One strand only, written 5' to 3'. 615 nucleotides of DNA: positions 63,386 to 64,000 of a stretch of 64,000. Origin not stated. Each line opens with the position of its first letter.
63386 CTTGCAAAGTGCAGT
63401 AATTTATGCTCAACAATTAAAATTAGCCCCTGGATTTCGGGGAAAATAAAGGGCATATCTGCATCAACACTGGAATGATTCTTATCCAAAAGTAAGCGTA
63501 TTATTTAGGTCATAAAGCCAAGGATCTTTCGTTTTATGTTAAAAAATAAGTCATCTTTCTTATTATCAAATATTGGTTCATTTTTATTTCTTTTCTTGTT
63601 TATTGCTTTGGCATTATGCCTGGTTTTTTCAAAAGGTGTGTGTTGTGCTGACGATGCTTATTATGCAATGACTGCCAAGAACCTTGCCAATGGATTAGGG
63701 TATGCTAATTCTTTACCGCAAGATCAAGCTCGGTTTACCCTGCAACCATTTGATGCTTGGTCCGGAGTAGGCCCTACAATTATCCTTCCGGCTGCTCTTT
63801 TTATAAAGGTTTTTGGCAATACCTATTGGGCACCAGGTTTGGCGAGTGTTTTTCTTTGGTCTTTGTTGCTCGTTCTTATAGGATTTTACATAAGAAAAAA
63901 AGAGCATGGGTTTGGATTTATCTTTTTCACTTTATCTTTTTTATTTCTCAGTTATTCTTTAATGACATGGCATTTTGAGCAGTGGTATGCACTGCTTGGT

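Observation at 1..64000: Twelve GT-C-like polytopic membrane proteins but only one polyprenyl-phosphate sugar synthase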

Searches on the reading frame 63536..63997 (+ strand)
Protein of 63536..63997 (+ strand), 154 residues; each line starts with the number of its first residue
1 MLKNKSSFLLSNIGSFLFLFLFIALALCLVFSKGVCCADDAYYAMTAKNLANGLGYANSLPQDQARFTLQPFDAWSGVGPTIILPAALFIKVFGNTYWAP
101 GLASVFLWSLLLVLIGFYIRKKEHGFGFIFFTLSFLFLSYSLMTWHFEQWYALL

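Call 5: search_protein_families(library=pfam, proteins=[window:63536-63997:+], max_evalue=0.01)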
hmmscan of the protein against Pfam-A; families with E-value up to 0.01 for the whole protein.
window:63536-63997:+ (154 aa): 0 families

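Call 13: search_protein_families(library=pfam, proteins=[window:63536-63997:+], max_evalue=10)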
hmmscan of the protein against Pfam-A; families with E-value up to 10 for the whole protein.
window:63536-63997:+ (154 aa): 1 family
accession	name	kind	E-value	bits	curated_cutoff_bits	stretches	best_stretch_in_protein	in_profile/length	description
PF09624.15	DUF2393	-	0.26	11.7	26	1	110-142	2-35/146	Protein of unknown function (DUF2393)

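Call 78: search_protein_families(library=ncbifam, proteins=[window:63536-63997:+], max_evalue=0.01)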
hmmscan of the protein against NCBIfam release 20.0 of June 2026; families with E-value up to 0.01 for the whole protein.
window:63536-63997:+ (154 aa): 0 families
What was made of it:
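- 63536..64000 (+): M12: N-terminal 154 aa of a polytopic protein with a DDAYY loop motif; GT-C only suspected. No Pfam or NCBIfam hit on the fragment (calls 5, 13, 78).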
